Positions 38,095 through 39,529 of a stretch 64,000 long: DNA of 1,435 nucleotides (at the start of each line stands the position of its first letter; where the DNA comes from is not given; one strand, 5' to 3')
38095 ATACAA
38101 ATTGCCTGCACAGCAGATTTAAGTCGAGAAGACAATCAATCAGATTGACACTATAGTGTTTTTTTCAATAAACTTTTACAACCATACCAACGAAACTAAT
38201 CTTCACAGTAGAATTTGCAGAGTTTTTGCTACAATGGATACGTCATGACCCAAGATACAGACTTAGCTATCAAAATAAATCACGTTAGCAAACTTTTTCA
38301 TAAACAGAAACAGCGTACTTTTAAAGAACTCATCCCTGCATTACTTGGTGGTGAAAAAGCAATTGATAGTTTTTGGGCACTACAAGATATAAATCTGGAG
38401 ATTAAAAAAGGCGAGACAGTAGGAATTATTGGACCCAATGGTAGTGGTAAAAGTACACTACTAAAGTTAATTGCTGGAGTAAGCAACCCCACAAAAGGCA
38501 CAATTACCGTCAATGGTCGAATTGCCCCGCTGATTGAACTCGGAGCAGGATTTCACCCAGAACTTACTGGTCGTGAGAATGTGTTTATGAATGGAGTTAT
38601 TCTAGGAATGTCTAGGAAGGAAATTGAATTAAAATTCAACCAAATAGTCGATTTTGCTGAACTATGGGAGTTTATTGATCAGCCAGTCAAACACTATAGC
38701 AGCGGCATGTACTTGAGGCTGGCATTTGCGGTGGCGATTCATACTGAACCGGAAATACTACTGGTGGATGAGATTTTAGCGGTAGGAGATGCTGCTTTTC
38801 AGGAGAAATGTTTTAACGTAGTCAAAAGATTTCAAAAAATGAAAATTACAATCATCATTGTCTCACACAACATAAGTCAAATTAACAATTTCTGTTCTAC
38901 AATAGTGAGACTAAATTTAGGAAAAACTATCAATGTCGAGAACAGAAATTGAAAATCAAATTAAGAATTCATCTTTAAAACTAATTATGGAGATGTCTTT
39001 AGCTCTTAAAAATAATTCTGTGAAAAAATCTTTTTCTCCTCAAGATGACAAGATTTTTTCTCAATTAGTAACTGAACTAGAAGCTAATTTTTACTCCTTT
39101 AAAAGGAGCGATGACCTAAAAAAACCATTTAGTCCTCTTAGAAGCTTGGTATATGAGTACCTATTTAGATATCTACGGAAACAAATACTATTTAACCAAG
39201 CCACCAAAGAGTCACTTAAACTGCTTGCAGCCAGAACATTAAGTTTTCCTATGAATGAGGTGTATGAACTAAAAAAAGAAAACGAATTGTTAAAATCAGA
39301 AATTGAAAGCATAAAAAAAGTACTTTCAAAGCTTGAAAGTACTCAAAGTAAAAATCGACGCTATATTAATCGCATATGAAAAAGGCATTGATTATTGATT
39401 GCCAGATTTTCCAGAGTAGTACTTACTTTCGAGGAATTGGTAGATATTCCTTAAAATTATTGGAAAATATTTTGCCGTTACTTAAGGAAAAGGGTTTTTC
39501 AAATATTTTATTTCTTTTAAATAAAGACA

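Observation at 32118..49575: AT-rich glycan cassette of about 17 kb, bounded by a duplicated wzt 5' end: candidate serotype-switching island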

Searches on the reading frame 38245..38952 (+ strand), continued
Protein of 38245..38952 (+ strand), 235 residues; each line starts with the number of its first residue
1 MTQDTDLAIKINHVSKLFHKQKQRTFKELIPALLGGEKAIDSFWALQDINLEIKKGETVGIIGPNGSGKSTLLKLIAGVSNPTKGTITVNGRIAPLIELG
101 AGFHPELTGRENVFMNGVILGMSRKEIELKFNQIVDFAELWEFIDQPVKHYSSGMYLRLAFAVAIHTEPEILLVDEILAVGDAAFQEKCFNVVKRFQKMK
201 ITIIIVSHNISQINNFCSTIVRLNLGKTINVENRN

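Call 43: find_encoding_contigs(protein=P0124, flank=10000, max_places=3)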
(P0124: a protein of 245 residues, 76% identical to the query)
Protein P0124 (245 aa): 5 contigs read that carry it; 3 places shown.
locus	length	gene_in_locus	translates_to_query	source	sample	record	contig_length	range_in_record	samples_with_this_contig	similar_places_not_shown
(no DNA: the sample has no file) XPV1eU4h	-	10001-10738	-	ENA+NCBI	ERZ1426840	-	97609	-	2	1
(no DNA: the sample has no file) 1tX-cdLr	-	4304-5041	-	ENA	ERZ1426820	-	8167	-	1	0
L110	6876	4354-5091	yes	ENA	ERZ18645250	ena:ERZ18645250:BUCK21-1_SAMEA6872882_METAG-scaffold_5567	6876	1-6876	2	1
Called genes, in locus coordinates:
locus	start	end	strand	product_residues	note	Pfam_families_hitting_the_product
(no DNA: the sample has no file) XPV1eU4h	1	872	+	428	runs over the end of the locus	PF02812:ELFV_dehydrog_N, PF00208:ELFV_dehydrog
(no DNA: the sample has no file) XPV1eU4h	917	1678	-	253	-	-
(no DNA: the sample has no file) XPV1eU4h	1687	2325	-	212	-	-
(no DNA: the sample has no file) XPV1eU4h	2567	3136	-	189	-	PF08207:EFP_N, PF01132:EFP, PF09285:Elong-fact-P_C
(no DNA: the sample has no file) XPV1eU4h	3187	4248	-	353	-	PF00152:tRNA-synt_2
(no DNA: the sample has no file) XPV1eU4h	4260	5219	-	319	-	PF01699:Na_Ca_ex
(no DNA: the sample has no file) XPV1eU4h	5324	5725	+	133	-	PF01475:FUR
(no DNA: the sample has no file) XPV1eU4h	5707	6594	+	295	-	PF01297:ZnuA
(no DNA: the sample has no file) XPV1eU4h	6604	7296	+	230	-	PF00005:ABC_tran, PF13304:AAA_21 (weak)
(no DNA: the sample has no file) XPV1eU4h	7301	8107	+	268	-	PF00950:ABC-3, PF01032:FecCD (weak)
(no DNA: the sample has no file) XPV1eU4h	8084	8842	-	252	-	-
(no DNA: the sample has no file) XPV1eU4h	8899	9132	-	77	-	-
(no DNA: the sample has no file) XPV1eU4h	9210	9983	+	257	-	PF01061:ABC2_membrane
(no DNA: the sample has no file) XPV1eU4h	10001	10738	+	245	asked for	PF00005:ABC_tran, PF13304:AAA_21 (faint)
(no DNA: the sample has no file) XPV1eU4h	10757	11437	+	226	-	PF00535:Glycos_transf_2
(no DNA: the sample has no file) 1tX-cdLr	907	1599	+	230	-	PF00005:ABC_tran, PF13304:AAA_21 (weak)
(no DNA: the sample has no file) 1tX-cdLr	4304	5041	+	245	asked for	PF00005:ABC_tran, PF13304:AAA_21 (faint)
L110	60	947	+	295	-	PF01297:ZnuA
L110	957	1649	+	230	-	PF00005:ABC_tran, PF13304:AAA_21 (weak)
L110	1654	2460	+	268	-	PF00950:ABC-3, PF01032:FecCD (weak)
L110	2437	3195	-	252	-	-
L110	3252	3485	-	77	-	-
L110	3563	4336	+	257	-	PF01061:ABC2_membrane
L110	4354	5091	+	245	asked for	PF00005:ABC_tran, PF13304:AAA_21 (faint)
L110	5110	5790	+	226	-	PF00535:Glycos_transf_2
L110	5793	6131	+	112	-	PF10066:DUF2304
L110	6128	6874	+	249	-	?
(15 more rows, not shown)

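Call 44: find_encoding_contigs(protein=P0127, flank=10000, max_places=3)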
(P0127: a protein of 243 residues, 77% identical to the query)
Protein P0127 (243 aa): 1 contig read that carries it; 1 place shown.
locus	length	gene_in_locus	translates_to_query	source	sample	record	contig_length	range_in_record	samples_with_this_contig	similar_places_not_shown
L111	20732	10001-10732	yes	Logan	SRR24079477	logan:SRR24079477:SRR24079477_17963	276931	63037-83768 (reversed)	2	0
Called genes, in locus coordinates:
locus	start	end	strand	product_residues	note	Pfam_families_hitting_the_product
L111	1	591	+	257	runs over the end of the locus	PF01061:ABC2_membrane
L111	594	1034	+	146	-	-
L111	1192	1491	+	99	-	-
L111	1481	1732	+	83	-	-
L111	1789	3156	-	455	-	-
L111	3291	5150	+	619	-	-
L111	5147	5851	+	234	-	PF13641:Glyco_tranf_2_3, PF00535:Glycos_transf_2, PF10111:Glyco_tranf_2_2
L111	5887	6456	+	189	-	PF13489:Methyltransf_23, PF01209:Ubie_methyltran (faint), PF08241:Methyltransf_11, PF08242:Methyltransf_12 (weak), PF13649:Methyltransf_25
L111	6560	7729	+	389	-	PF02661:Fic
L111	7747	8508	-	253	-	PF00483:NTP_transferase, PF12804:NTP_transf_3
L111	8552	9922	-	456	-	PF00932:LTD, PF00041:fn3 (weak)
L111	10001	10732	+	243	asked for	PF00005:ABC_tran, PF13304:AAA_21 (faint)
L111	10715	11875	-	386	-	PF00534:Glycos_transf_1, PF13692:Glyco_trans_1_4, PF13524:Glyco_trans_1_2 (weak)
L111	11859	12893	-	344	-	PF20706:GT4-conflict (weak), PF00534:Glycos_transf_1, PF13692:Glyco_trans_1_4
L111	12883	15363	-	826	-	PF04464:Glyphos_transf (weak), PF13692:Glyco_trans_1_4 (faint)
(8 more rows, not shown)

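Call 50: find_encoding_contigs(protein=P0129, flank=10000, max_places=2)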
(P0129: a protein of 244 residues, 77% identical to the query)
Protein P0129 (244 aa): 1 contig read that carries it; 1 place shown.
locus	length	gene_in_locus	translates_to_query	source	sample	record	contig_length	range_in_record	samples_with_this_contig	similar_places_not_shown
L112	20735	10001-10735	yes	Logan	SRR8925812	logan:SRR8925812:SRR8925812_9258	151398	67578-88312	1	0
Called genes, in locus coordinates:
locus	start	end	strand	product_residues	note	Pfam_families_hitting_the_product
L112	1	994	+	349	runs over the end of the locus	PF13579:Glyco_trans_4_4 (faint), PF13439:Glyco_transf_4, PF00534:Glycos_transf_1, PF13692:Glyco_trans_1_4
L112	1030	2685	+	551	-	PF10131:PTPS_related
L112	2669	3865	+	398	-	PF04188:Mannosyl_trans2 (weak)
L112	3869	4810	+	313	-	PF01370:Epimerase, PF02719:Polysacc_synt_2, PF04321:RmlD_sub_bind, PF01073:3Beta_HSD, PF07993:NAD_binding_4 (faint), PF13460:NAD_binding_10 (weak), PF16363:GDP_Man_Dehyd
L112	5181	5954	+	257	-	PF01061:ABC2_membrane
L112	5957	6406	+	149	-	-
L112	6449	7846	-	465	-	-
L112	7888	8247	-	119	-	-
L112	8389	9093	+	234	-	PF13641:Glyco_tranf_2_3, PF00535:Glycos_transf_2, PF10111:Glyco_tranf_2_2 (weak)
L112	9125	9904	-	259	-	PF00483:NTP_transferase, PF12804:NTP_transf_3 (weak)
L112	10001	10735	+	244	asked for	PF00005:ABC_tran, PF13304:AAA_21 (weak)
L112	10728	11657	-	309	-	PF00535:Glycos_transf_2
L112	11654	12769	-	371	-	PF01266:DAO, PF03486:HI0933_like (faint), PF07992:Pyr_redox_2 (faint), PF13450:NAD_binding_8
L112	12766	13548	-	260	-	PF00535:Glycos_transf_2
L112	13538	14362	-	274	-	PF01261:AP_endonuc_2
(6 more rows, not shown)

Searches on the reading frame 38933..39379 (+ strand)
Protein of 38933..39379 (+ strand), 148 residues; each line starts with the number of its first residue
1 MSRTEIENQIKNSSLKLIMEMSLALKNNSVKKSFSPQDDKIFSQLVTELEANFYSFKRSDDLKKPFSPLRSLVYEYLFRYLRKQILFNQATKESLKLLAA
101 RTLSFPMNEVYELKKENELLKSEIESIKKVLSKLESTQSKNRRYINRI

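Call 7: search_protein_families(library=pfam, proteins=[window:38933-39379:+], max_evalue=0.01)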
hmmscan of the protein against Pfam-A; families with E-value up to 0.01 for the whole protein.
window:38933-39379:+ (148 aa): 2 families
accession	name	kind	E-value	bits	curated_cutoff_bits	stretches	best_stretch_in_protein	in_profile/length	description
PF18052.6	Rx_N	-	0.0082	16.7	27.7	0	107-143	17-53/93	Rx N-terminal domain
PF16471.10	JIP_LZII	-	0.009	16.7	30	0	109-136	34-61/71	JNK-interacting protein leucine zipper II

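Call 54: search_protein_families(library=pfam, proteins=[window:38933-39379:+], max_evalue=5)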
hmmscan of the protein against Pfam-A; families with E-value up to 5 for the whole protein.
window:38933-39379:+ (148 aa): 5 families
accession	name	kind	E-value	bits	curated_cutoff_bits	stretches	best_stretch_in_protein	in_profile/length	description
PF18052.6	Rx_N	-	0.0082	16.7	27.7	1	107-143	17-53/93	Rx N-terminal domain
PF16471.10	JIP_LZII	-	0.009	16.7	30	1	109-136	34-61/71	JNK-interacting protein leucine zipper II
PF03732.24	Retrotrans_gag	-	0.015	15.9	24.1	1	32-83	16-69/97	Retrotransposon gag protein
PF00170.26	bZIP_1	-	0.037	14.6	27.6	1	108-137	33-62/64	bZIP transcription factor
PF09455.15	Csx1_HEPN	-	4.9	8.1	23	1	116-146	3-32/71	CRISPR system endoribonuclease Csx1, HEPN domain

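Call 69: search_protein_families(library=phrogs, proteins=[window:38933-39379:+], max_evalue=0.001)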
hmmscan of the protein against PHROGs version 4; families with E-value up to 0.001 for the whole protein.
window:38933-39379:+ (148 aa): 0 families
